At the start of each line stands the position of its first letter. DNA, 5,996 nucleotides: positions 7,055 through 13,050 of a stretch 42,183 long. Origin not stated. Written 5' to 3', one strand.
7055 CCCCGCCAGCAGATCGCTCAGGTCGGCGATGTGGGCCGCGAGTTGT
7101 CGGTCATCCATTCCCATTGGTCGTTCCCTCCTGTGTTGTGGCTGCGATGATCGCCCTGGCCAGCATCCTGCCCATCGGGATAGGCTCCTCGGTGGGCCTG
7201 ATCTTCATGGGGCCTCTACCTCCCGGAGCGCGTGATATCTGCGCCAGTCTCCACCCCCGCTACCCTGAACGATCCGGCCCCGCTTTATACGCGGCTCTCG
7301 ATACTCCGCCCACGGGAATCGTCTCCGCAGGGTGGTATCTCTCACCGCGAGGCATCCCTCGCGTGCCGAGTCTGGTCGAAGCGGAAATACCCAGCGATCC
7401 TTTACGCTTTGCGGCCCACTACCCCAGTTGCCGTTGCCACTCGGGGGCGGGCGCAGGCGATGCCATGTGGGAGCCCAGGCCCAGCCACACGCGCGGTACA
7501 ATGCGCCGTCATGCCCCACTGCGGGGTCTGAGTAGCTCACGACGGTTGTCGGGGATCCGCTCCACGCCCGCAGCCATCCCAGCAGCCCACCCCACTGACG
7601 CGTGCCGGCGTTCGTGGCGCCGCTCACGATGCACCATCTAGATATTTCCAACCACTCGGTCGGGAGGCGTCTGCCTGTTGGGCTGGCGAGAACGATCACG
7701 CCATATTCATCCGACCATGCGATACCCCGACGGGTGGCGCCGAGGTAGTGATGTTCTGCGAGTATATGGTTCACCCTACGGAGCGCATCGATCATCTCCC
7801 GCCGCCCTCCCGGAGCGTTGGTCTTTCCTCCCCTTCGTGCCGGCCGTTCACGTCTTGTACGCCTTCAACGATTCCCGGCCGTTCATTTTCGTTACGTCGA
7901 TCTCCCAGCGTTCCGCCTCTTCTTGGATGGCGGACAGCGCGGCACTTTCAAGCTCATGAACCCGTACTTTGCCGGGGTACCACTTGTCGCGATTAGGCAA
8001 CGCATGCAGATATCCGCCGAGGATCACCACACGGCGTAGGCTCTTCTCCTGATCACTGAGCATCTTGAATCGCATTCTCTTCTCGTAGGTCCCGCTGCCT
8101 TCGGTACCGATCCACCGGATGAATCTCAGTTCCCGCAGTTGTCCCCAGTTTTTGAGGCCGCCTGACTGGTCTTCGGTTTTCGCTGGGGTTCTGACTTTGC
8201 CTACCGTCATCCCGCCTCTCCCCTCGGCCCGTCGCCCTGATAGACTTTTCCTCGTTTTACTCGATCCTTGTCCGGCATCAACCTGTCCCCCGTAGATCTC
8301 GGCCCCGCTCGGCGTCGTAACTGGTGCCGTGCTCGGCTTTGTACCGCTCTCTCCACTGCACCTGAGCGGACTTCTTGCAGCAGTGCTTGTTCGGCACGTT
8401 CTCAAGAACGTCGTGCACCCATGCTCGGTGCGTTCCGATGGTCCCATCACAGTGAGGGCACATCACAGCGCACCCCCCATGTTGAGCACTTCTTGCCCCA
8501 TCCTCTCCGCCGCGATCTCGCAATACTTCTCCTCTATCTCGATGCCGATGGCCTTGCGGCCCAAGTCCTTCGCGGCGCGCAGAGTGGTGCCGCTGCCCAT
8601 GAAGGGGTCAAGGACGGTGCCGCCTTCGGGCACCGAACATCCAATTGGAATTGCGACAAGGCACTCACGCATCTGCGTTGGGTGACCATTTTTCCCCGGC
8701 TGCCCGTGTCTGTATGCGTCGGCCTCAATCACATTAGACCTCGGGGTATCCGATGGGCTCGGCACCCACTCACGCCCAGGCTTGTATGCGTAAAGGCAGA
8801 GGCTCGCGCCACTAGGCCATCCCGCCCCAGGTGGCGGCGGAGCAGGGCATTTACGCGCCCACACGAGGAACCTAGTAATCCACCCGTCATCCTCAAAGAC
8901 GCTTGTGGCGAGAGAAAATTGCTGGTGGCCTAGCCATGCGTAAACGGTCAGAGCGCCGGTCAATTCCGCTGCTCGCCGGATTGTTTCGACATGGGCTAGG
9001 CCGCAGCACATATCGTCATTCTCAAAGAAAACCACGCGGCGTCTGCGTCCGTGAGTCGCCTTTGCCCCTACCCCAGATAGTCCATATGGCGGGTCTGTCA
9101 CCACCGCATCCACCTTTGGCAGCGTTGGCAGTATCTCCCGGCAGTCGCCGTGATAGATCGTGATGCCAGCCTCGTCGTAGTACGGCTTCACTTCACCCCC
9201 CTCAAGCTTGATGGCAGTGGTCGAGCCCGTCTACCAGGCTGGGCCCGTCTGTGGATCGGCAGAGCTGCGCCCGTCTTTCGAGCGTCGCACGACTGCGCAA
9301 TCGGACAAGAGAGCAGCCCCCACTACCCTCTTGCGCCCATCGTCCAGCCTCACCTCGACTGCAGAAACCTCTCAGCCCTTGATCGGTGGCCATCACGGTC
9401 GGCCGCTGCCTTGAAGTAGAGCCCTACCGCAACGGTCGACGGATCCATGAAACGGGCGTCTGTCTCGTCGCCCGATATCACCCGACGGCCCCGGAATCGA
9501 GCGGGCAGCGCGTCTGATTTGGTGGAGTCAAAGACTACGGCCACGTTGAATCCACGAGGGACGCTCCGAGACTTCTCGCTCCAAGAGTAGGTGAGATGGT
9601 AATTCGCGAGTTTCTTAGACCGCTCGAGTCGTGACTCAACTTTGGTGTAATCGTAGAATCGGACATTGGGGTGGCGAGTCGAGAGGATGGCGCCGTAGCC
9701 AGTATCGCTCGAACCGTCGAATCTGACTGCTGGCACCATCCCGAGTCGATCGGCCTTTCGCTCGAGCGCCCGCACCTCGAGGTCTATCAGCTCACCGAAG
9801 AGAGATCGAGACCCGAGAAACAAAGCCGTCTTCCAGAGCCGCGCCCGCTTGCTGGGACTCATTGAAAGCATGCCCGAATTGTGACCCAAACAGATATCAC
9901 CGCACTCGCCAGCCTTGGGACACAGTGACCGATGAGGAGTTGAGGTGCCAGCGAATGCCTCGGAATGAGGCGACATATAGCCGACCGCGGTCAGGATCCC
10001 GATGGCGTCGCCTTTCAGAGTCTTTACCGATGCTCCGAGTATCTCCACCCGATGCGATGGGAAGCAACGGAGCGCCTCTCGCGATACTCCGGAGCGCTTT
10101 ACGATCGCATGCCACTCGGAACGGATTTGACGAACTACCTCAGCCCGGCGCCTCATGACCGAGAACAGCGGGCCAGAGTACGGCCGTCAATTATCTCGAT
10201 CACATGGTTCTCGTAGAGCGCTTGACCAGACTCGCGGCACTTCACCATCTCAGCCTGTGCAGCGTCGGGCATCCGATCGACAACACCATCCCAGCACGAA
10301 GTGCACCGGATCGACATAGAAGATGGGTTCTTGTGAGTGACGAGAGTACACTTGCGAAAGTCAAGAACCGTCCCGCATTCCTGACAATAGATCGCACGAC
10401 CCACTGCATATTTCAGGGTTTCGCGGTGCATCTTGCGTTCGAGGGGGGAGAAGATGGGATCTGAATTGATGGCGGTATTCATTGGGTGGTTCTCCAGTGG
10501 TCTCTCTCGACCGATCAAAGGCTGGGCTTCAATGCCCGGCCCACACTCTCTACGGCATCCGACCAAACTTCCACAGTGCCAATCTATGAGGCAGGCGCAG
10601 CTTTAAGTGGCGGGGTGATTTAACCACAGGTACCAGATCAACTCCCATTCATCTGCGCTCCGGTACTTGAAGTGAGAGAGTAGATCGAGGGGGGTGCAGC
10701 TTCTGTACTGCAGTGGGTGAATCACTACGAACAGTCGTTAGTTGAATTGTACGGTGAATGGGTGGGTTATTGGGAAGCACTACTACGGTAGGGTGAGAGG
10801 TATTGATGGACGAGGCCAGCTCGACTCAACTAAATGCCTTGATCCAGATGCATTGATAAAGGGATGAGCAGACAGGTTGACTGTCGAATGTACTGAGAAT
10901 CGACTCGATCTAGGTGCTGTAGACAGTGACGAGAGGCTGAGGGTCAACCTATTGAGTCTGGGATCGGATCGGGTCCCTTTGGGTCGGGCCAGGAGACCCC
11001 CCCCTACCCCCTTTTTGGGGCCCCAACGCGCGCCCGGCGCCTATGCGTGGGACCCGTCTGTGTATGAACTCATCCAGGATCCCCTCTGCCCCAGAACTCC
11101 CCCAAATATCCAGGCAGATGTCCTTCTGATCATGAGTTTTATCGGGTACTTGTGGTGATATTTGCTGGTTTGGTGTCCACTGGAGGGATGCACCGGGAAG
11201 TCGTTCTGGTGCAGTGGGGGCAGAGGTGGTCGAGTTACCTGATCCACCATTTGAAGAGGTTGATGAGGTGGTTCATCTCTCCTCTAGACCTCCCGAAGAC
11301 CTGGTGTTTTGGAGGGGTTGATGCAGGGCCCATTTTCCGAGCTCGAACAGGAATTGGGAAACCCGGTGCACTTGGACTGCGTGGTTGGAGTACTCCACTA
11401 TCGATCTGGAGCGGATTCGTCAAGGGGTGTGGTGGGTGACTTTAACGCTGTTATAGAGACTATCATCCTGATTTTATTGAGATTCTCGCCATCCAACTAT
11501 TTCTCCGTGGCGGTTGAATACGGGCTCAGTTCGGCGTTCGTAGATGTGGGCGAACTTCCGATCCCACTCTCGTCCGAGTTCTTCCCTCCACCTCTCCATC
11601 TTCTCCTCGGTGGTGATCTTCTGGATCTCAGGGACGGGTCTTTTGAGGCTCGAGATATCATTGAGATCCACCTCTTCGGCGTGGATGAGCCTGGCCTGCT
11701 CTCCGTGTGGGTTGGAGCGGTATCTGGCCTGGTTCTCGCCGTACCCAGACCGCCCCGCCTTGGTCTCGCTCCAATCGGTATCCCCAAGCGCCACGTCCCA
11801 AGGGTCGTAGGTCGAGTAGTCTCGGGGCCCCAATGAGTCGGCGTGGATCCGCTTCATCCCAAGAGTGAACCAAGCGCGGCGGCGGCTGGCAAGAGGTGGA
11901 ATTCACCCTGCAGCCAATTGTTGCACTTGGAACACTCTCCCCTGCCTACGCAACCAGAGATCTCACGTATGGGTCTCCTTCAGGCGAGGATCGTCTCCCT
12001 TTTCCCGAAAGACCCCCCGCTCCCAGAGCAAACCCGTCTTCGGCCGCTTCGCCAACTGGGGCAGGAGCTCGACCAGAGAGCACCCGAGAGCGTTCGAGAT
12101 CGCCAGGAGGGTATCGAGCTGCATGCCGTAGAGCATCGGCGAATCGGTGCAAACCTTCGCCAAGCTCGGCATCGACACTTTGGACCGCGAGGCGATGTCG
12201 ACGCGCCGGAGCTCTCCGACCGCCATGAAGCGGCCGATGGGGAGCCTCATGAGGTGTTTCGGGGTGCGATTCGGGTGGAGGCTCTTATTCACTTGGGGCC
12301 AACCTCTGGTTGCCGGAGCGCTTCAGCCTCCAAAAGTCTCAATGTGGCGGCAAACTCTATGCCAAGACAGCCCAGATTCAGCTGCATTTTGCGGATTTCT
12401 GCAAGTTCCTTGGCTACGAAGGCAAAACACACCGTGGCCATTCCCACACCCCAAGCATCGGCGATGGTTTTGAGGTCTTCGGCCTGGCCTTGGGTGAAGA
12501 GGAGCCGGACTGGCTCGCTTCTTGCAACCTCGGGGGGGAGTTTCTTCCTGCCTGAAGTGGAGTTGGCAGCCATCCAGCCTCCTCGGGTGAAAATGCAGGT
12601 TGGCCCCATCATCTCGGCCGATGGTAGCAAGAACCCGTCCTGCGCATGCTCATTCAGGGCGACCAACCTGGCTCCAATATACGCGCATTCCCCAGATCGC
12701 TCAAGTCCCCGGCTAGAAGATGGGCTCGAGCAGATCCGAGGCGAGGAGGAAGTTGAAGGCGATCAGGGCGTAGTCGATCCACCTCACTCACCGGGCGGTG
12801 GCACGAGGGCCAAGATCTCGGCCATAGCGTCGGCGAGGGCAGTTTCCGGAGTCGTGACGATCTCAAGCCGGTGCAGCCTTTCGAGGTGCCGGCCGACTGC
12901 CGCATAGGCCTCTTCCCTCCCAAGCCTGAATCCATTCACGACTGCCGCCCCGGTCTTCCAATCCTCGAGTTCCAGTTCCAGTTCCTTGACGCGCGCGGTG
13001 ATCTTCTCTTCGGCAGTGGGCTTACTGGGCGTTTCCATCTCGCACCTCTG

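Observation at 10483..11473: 991-bp ORF-free, AT-shifted gap inside an otherwise gap-free early operon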

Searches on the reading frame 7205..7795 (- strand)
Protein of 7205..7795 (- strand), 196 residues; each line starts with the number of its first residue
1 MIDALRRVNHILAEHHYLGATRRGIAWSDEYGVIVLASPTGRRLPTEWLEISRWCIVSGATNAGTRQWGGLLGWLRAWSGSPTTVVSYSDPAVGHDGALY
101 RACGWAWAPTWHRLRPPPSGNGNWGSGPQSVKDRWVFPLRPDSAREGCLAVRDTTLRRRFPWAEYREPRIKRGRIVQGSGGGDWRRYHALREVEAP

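Call 27: search_protein_families(library=pfam, proteins=[window:7205-7795:-], max_evalue=0.01)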
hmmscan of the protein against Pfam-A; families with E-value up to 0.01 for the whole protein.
window:7205-7795:- (196 aa): 1 family
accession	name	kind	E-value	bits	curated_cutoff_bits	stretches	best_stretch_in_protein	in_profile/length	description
PF25680.1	Mom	-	5.3e-07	29.9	27.1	1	44-108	64-129/202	Mom protein family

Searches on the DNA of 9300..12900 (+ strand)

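Call 8: search_dna_similar(query=window:9300-12900:+, collection=phages, mode=distant, max_rows=20)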
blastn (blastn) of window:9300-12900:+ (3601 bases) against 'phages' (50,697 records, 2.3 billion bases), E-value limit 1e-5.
No match.

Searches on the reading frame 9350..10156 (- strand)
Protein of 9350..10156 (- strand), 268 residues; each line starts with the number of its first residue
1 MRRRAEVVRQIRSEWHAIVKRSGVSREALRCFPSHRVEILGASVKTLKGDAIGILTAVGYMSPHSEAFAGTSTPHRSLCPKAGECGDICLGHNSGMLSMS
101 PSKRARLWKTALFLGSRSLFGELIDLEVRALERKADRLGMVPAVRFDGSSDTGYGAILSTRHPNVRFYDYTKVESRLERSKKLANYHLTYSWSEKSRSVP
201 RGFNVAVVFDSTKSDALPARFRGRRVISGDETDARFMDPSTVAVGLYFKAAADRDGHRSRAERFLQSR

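Call 10: find_related_loci(query=window:9350-10156:-, collection=viral_contigs, flank=6000)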
Query window:9350-10156:- (268 aa) in viral_contigs; peptide patterns used: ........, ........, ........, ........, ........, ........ (x = any residue, [..] = any of these).
16 stretches matched a pattern; 14 encode a relative of the query (tblastn E <= 1e-3); 14 distinct loci.
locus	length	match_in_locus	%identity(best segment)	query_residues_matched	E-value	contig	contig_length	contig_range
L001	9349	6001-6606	47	39-249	5e-51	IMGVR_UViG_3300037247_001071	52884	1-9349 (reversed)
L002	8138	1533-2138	47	39-249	4e-51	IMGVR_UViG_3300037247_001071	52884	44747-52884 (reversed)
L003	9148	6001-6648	39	40-255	6e-40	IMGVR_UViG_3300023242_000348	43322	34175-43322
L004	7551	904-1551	37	45-255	1e-27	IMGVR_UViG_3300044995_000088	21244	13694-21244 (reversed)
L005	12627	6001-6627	37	44-249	2e-25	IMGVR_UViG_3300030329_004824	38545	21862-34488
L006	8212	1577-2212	33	39-255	2e-19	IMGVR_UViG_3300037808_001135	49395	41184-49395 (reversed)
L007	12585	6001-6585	33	42-238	1e-18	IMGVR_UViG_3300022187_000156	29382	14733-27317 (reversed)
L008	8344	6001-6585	33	42-238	1e-18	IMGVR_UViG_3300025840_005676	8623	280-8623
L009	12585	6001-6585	32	42-238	8e-18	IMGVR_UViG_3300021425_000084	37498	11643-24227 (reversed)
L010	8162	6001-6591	30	40-238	4e-15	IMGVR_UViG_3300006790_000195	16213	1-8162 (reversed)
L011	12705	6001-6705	28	39-254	2e-14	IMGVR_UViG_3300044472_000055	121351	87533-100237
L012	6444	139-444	37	145-238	1e-8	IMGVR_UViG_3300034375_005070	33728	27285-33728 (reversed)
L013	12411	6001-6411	33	142-254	2e-8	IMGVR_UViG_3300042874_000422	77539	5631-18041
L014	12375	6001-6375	30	161-249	2e-5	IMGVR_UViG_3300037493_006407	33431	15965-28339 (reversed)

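Call 12: search_protein_families(library=pfam, proteins=[window:9350-10156:-], max_evalue=0.01)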
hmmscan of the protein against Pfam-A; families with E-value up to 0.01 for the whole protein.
window:9350-10156:- (268 aa): 1 family
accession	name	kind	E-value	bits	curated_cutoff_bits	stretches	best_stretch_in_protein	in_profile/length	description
PF17338.8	GP88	-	3.8e-27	96.1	24.4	1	70-256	27-225/230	Gene product 88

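Call 15: search_protein_families(library=phrogs, proteins=[window:9350-10156:-], max_evalue=1)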
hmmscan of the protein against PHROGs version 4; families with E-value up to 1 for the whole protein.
window:9350-10156:- (268 aa): 1 family
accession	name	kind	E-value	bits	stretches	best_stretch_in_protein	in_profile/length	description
phrog_1617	-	unknown function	1.7e-47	162.9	1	34-255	36-262/273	-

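Call 20: find_homologous_proteins(query=window:9350-10156:-, max_evalue=1e-10)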
Query window:9350-10156:- (268 aa): 73 proteins with E <= 1e-10 among 1898 candidates.
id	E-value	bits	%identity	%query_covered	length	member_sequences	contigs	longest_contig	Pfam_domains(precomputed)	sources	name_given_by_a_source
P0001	1.6e-174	596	100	100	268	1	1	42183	PF17338.9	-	-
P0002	4.3e-105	369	63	100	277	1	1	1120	PF17338.9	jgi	jgi:hypothetical protein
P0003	1.4e-79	285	57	99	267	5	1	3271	PF17338.9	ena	-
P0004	9.1e-77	276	55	99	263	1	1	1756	PF17338.9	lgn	-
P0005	3.8e-75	271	53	100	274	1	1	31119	PF17338.9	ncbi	-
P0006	2.1e-74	268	50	100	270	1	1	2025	PF17338.9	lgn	-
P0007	1.1e-73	266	53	99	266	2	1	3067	PF17338.9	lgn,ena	-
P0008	8.5e-65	237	49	95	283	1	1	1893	PF17338.9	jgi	-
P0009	3.0e-64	235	51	96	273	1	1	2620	PF17338.9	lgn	-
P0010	6.3e-60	221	46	99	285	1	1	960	PF17338.9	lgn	-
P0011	3.4e-58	215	45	99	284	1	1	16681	PF17338.9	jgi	jgi:hypothetical protein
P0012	1.2e-53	200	44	100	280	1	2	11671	PF17338.9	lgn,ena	-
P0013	1.3e-53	200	43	99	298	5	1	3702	PF17338.9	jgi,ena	-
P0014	4.8e-52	195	44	99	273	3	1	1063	PF17338.9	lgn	-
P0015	6.6e-50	188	43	96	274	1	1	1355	PF17338.9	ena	-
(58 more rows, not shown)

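Call 21: find_encoding_contigs(protein=P0005, flank=10000, max_places=3)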
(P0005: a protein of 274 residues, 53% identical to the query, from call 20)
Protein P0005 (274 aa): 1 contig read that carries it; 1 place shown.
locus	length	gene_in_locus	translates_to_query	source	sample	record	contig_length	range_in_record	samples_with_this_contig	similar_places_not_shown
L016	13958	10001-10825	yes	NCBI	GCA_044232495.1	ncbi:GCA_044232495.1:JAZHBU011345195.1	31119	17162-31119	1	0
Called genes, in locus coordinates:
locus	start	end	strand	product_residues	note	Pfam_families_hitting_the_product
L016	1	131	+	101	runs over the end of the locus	-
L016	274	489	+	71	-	-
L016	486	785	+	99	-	-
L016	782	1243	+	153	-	-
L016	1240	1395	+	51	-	-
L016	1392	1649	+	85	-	-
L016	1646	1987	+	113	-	PF02026:RyR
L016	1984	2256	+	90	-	-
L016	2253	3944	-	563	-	PF00884:Sulfatase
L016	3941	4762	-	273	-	-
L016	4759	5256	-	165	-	-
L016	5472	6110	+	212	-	-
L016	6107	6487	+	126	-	-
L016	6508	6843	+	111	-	-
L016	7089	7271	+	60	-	-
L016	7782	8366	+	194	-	-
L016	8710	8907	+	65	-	-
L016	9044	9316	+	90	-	-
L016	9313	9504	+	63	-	-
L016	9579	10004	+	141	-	PF04002:RadC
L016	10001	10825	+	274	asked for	PF17338:GP88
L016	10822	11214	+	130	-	-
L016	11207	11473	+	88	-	-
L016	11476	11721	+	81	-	-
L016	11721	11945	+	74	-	-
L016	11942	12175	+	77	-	-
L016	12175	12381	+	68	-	PF02954:HTH_8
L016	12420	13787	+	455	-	PF00145:DNA_methylase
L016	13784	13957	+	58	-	?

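Call 22: find_encoding_contigs(protein=P0003, flank=10000, max_places=3)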
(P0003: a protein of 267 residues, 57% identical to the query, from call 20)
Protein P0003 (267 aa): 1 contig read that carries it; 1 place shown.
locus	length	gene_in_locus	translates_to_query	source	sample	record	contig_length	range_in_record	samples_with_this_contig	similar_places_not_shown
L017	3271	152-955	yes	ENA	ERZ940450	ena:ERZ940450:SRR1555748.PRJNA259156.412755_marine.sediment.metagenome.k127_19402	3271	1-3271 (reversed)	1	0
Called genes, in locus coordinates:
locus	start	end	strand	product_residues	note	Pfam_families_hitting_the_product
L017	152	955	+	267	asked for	PF17338:GP88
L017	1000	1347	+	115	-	-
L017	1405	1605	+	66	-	-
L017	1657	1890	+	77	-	-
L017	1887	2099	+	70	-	-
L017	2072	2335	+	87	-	-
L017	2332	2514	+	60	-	-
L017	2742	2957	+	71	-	-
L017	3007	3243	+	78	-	-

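Call 23: find_encoding_contigs(protein=P0007, flank=10000, max_places=3)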
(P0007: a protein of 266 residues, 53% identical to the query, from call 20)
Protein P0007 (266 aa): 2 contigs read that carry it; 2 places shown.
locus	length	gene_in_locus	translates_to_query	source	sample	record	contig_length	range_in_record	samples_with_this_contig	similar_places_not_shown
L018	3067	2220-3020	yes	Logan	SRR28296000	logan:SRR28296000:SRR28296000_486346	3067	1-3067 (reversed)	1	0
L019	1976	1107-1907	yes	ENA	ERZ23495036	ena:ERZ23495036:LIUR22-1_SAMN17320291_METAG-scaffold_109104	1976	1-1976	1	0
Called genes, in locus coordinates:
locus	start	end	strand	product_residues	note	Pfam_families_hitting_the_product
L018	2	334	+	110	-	?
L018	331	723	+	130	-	-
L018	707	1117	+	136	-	-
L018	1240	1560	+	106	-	-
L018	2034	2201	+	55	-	-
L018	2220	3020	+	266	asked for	PF17338:GP88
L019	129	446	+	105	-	-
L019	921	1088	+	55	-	-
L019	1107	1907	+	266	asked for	PF17338:GP88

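Call 37: find_encoding_contigs(protein=P0002, flank=10000, max_places=5)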
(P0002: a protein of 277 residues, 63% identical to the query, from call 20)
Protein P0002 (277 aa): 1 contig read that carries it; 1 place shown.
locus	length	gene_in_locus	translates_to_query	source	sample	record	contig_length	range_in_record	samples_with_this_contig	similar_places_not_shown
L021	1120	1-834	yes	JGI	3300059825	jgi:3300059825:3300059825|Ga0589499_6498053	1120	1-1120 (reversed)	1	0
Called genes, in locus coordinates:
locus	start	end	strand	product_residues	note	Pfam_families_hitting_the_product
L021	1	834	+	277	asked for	PF17338:GP88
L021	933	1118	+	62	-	?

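Call 87: search_protein_families(library=pfam, proteins=[L016:7782-8366:+], max_evalue=0.01)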
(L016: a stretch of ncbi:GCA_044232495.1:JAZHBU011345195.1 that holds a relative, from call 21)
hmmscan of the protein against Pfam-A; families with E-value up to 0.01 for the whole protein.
L016:7782-8366:+ (194 aa): 0 families

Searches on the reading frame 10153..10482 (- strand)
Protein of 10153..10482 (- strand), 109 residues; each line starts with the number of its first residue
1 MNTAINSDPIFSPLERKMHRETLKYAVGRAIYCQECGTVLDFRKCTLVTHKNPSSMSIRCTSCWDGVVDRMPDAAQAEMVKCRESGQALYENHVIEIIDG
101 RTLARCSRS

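Call 12: search_protein_families(library=pfam, proteins=[window:10153-10482:-], max_evalue=0.01)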
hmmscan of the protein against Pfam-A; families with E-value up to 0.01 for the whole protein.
window:10153-10482:- (109 aa): 1 family
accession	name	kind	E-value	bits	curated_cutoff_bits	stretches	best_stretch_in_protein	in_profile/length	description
PF03604.18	Zn_ribbon_RPAB4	-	0.0071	16.5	24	0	29-37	16-24/32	DNA directed RNA polymerase, 7 kDa subunit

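Call 15: search_protein_families(library=phrogs, proteins=[window:10153-10482:-], max_evalue=1)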
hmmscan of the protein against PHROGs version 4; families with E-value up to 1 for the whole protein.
window:10153-10482:- (109 aa): 3 families
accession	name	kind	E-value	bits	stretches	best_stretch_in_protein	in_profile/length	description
phrog_19024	-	unknown function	0.084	14.2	0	22-46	52-76/95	-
phrog_22164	-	unknown function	0.18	13.4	0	46-85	15-54/111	-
phrog_18247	-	unknown function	0.39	11.6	1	8-90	71-149/174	-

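Call 19: find_encoding_contigs(protein=window:10153-10482:-, flank=10000, max_places=10)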
Protein window:10153-10482:- (109 aa): no gene with exactly this product is on record in the collection.

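Call 34: find_homologous_proteins(query=window:10153-10482:-, max_evalue=0.001)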
Query window:10153-10482:- (109 aa): 2 proteins with E <= 0.001 among 3 candidates.
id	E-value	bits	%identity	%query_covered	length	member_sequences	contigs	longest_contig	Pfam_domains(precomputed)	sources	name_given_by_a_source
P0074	5.1e-69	247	100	100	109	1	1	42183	-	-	-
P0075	4.9e-41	157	73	93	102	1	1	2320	-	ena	-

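Call 36: find_encoding_contigs(protein=P0075, flank=10000, max_places=5)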
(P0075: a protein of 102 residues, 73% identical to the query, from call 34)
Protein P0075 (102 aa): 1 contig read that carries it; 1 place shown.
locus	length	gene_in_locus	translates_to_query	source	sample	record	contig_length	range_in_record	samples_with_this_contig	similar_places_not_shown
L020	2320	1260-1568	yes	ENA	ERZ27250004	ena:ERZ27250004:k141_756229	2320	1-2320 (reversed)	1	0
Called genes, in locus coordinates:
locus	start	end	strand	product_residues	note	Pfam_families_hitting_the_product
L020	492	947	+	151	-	PF04002:RadC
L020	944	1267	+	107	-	-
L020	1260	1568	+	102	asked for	-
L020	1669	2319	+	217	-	?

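Call 48: find_related_loci(query=A2, collection=metagenome_contigs, flank=10000)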
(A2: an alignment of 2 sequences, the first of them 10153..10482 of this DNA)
Query A2 (109 aa) in metagenome_contigs; peptide patterns used: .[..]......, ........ (x = any residue, [..] = any of these).
111 stretches matched a pattern, but none encodes a relative of the query by tblastn (E <= 1e-3).

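Call 49: find_related_loci(query=A2, collection=viral_contigs, flank=10000)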
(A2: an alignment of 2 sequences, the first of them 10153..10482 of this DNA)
Query A2 (109 aa) in viral_contigs; peptide patterns used: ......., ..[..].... (x = any residue, [..] = any of these).
21 stretches matched a pattern, but none encodes a relative of the query by tblastn (E <= 1e-3).

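Call 50: find_related_loci(query=A2, collection=genome_contigs, flank=10000)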
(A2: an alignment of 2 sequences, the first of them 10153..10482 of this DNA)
Query A2 (109 aa) in genome_contigs; peptide patterns used: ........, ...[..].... (x = any residue, [..] = any of these).
30 stretches matched a pattern, but none encodes a relative of the query by tblastn (E <= 1e-3).

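Call 87: search_protein_families(library=pfam, proteins=[L020:1669-2319:+], max_evalue=0.01)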
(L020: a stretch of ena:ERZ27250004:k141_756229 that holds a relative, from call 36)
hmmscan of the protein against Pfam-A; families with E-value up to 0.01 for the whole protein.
L020:1669-2319:+ (217 aa): 1 family
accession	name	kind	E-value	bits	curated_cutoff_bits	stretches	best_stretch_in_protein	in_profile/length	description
PF23872.1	DUF7227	-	7.6e-79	264.9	27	1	5-216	2-213/223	Domain of unknown function (DUF7227)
